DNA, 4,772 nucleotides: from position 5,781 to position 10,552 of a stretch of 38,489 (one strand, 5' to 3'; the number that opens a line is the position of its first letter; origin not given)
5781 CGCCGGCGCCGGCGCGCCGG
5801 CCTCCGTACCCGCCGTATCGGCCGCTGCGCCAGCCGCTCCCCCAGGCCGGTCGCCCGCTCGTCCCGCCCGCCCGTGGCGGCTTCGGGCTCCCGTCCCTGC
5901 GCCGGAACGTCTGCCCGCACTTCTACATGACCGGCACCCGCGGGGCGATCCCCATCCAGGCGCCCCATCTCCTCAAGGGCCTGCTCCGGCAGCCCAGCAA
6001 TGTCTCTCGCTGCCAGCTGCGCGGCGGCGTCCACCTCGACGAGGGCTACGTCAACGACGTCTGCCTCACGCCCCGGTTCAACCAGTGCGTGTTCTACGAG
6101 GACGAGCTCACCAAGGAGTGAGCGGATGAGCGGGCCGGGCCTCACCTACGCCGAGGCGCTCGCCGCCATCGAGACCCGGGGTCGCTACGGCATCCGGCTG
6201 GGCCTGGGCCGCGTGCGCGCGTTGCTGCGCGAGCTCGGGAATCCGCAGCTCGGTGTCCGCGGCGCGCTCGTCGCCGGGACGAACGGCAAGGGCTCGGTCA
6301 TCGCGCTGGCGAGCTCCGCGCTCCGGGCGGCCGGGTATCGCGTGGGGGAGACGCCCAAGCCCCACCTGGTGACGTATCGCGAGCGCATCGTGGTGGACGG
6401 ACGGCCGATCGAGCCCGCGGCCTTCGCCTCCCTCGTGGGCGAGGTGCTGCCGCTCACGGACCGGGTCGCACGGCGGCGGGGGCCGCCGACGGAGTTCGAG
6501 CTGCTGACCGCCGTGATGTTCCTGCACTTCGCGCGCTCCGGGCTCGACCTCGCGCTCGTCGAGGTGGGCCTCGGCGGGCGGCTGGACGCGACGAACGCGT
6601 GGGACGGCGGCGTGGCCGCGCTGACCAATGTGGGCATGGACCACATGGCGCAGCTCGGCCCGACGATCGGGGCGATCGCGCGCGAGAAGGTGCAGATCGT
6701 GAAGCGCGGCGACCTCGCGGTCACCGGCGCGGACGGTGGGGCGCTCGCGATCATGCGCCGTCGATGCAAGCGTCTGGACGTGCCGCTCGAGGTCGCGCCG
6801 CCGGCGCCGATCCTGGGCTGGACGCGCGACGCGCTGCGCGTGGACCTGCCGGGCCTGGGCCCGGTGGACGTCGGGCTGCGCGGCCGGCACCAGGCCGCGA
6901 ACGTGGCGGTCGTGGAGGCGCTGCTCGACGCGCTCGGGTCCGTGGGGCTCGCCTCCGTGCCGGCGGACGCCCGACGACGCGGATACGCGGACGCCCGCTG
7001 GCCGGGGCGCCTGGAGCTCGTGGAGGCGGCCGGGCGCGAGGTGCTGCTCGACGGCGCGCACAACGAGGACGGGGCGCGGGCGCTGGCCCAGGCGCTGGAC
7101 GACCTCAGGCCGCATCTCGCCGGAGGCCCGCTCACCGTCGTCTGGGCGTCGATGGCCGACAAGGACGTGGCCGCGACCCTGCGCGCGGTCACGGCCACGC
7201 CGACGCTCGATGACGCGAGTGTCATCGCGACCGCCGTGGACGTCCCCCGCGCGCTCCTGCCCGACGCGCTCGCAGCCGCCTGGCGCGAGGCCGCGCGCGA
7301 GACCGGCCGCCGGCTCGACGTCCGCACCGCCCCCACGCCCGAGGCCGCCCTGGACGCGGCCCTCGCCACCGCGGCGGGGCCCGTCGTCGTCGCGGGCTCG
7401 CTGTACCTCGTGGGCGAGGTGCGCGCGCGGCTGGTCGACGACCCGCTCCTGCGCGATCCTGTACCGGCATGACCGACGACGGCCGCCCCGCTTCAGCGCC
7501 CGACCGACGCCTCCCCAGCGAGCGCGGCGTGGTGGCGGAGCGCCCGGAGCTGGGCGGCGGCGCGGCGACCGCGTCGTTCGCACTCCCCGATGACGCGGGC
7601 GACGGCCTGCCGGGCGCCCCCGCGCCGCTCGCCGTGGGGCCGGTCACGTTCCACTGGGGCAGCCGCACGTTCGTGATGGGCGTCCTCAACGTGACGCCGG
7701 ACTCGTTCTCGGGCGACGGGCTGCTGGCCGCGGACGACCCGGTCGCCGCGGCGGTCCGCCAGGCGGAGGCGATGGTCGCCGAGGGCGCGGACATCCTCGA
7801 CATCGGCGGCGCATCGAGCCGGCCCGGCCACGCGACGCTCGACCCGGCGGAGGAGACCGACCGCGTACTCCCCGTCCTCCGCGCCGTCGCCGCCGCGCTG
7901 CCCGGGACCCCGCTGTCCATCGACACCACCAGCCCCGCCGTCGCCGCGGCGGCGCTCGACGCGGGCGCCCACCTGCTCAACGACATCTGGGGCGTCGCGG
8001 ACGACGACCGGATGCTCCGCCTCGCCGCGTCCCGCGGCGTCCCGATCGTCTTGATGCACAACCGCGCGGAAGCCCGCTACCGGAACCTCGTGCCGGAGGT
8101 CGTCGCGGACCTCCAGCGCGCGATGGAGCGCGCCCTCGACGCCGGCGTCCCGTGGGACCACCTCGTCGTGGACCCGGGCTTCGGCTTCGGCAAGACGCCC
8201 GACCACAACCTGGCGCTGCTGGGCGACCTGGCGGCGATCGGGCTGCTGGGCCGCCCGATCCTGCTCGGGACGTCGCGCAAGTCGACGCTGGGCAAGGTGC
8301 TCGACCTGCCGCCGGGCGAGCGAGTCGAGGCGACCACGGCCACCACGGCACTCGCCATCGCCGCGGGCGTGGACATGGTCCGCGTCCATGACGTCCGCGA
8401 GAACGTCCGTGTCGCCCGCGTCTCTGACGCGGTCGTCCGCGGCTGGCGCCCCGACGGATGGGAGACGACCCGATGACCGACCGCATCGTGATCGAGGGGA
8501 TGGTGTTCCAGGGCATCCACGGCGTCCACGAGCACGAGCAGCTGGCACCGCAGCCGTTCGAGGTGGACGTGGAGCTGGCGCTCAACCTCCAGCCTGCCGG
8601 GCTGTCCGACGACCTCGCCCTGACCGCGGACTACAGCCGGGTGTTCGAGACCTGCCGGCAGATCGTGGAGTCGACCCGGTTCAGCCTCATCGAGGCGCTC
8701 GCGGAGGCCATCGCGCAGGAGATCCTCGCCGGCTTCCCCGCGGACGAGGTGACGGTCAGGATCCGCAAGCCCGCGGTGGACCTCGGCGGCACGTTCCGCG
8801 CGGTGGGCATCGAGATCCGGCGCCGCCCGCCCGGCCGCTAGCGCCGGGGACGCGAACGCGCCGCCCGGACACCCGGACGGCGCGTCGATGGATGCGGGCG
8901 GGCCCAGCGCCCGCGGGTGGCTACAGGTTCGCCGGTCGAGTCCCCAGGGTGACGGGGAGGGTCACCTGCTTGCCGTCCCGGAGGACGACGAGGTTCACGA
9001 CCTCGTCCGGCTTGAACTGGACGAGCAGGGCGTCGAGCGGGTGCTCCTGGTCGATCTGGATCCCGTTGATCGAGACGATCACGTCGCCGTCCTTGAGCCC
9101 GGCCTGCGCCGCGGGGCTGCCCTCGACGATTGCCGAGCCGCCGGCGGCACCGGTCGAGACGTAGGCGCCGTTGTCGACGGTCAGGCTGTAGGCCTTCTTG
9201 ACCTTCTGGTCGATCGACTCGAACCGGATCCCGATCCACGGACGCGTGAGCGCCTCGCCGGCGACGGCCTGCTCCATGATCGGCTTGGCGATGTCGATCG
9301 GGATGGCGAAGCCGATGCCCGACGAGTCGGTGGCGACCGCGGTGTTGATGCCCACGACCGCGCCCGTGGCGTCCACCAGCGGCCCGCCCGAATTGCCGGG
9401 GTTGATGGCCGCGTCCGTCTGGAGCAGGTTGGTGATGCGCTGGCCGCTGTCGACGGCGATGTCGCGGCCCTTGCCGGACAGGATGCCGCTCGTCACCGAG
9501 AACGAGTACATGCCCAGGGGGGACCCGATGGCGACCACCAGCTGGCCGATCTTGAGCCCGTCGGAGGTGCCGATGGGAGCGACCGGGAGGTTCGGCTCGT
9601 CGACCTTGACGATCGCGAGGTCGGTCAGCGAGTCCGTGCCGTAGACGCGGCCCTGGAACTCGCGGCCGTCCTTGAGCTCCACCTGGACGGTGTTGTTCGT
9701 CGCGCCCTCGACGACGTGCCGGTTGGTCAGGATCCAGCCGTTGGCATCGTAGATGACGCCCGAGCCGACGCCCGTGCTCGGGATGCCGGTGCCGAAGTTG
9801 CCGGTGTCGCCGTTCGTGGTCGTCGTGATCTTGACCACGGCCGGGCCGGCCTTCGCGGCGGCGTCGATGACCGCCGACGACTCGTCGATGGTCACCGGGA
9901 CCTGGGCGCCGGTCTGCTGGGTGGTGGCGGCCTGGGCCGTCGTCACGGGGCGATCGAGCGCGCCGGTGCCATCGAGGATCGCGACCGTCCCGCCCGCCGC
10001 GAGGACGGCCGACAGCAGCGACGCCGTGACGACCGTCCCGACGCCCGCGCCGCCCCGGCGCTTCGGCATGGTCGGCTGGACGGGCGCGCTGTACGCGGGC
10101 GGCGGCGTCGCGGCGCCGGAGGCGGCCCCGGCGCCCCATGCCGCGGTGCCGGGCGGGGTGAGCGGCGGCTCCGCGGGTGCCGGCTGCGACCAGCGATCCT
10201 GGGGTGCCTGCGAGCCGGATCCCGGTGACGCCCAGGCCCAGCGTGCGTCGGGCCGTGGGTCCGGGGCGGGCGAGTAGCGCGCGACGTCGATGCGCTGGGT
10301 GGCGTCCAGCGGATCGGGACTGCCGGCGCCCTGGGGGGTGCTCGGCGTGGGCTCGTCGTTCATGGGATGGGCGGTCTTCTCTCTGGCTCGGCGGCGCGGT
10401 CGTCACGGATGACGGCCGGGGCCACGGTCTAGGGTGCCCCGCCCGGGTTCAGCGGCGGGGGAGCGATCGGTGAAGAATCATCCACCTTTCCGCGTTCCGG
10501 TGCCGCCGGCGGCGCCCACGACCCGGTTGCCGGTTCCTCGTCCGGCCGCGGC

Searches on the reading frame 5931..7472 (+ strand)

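Call 64: search_protein_families(library=pfam, proteins=[window:5931-7472:+], max_evalue=0.001)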
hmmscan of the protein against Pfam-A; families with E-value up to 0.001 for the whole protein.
window:5931-7472:+ (513 aa): 2 families
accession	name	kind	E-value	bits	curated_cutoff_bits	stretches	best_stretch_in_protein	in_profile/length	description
PF02875.26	Mur_ligase_C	-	9.1e-13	49.6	28.4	1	359-490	1-126/127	Mur ligase, glutamate ligase domain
PF08245.18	Mur_ligase_M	-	6.3e-07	30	24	1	114-276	1-132/200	Mur ligase middle domain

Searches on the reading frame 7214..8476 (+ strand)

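Call 64: search_protein_families(library=pfam, proteins=[window:7214-8476:+], max_evalue=0.001)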
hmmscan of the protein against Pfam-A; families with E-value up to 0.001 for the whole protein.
window:7214-8476:+ (420 aa): 1 family
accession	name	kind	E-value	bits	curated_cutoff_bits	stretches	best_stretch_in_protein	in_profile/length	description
PF00809.28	Pterin_bind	-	2.8e-74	250.3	25.5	1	155-392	1-244/244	Pterin binding enzyme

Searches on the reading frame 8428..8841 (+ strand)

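Call 64: search_protein_families(library=pfam, proteins=[window:8428-8841:+], max_evalue=0.001)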
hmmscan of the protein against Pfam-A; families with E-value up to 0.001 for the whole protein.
window:8428-8841:+ (137 aa): 1 family
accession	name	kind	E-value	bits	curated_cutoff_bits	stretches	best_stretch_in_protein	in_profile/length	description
PF02152.23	FolB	-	6.5e-36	123.7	31.8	1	20-131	1-113/113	Dihydroneopterin aldolase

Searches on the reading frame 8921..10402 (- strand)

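Call 64: search_protein_families(library=pfam, proteins=[window:8921-10402:-], max_evalue=0.001)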
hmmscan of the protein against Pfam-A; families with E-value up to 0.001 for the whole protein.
window:8921-10402:- (493 aa): 6 families
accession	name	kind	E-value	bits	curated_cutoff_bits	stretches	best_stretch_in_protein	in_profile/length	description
PF13365.12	Trypsin_2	-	8.9e-36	124.2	27.6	1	213-352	1-144/144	Trypsin-like peptidase domain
PF00089.32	Trypsin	-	1e-19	71.7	20.6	1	212-373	26-217/220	Trypsin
PF13180.12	PDZ_2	-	1.3e-13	51.4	27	1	389-486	2-80/80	PDZ domain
PF17820.7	PDZ_6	-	1.9e-12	47.1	27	1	424-475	4-54/54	PDZ domain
PF00595.29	PDZ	-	7.4e-06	26.7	23.2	1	424-473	31-80/81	PDZ domain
PF14685.13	PDZ_Tricorn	-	7.4e-05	23.1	25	1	410-478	10-81/88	Tricorn protease PDZ domain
